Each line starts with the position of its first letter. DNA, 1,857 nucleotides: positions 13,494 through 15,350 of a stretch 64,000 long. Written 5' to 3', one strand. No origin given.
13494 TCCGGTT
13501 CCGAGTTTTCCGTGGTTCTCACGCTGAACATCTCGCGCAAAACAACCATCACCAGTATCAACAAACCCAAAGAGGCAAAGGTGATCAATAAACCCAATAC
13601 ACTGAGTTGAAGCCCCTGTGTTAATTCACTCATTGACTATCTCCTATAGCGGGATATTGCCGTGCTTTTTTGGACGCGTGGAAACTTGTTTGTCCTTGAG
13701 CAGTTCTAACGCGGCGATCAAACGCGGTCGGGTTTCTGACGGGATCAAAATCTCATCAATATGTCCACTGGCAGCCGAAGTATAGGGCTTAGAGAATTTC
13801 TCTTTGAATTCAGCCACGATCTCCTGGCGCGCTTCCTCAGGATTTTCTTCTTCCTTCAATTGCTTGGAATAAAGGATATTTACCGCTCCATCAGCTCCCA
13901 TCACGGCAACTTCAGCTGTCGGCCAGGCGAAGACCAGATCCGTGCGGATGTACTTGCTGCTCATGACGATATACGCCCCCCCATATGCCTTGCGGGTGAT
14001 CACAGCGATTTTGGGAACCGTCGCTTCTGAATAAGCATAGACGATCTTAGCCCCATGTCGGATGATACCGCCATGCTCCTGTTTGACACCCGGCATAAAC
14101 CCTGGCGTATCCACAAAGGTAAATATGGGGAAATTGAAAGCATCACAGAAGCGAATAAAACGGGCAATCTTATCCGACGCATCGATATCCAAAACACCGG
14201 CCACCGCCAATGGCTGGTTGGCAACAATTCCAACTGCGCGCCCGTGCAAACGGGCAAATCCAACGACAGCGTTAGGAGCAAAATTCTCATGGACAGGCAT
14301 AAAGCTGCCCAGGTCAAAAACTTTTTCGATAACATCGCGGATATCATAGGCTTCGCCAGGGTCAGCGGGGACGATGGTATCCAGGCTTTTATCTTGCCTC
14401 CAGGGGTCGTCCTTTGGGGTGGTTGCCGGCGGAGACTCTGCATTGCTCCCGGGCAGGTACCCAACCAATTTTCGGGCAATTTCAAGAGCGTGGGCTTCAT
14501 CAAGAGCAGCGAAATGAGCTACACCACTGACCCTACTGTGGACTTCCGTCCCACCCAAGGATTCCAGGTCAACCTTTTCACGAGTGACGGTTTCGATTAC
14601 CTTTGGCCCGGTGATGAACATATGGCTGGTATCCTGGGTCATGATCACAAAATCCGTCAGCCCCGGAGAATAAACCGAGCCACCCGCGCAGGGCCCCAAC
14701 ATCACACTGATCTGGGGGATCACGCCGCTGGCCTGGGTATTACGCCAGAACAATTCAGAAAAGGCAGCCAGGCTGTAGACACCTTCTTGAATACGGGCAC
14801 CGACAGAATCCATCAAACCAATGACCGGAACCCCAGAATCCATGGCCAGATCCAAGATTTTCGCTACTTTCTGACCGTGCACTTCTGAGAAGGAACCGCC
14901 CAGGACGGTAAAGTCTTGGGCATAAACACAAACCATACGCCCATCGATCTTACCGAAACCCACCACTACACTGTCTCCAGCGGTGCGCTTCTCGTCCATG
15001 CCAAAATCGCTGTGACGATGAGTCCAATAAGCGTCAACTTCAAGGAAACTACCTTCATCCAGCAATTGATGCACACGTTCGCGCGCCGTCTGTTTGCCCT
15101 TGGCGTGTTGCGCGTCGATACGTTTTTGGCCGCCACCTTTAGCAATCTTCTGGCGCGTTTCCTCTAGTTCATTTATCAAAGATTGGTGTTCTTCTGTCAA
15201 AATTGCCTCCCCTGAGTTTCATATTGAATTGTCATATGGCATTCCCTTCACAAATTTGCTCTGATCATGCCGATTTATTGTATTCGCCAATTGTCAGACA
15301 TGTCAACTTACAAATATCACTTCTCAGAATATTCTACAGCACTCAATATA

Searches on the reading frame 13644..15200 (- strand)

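Call 8: search_protein_families(library=pfam, proteins=[window:13644-15200:-])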
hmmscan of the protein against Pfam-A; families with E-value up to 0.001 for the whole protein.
window:13644-15200:- (518 aa): 2 families
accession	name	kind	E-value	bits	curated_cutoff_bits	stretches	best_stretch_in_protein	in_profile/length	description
PF01039.27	Carboxyl_trans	-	1.5e-182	608.1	22.3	1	31-516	2-493/493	Carboxyl transferase domain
PF03255.19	ACCA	-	7.1e-11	42.3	23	1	344-453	135-240/310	Acetyl co-enzyme A carboxylase carboxyltransferase-like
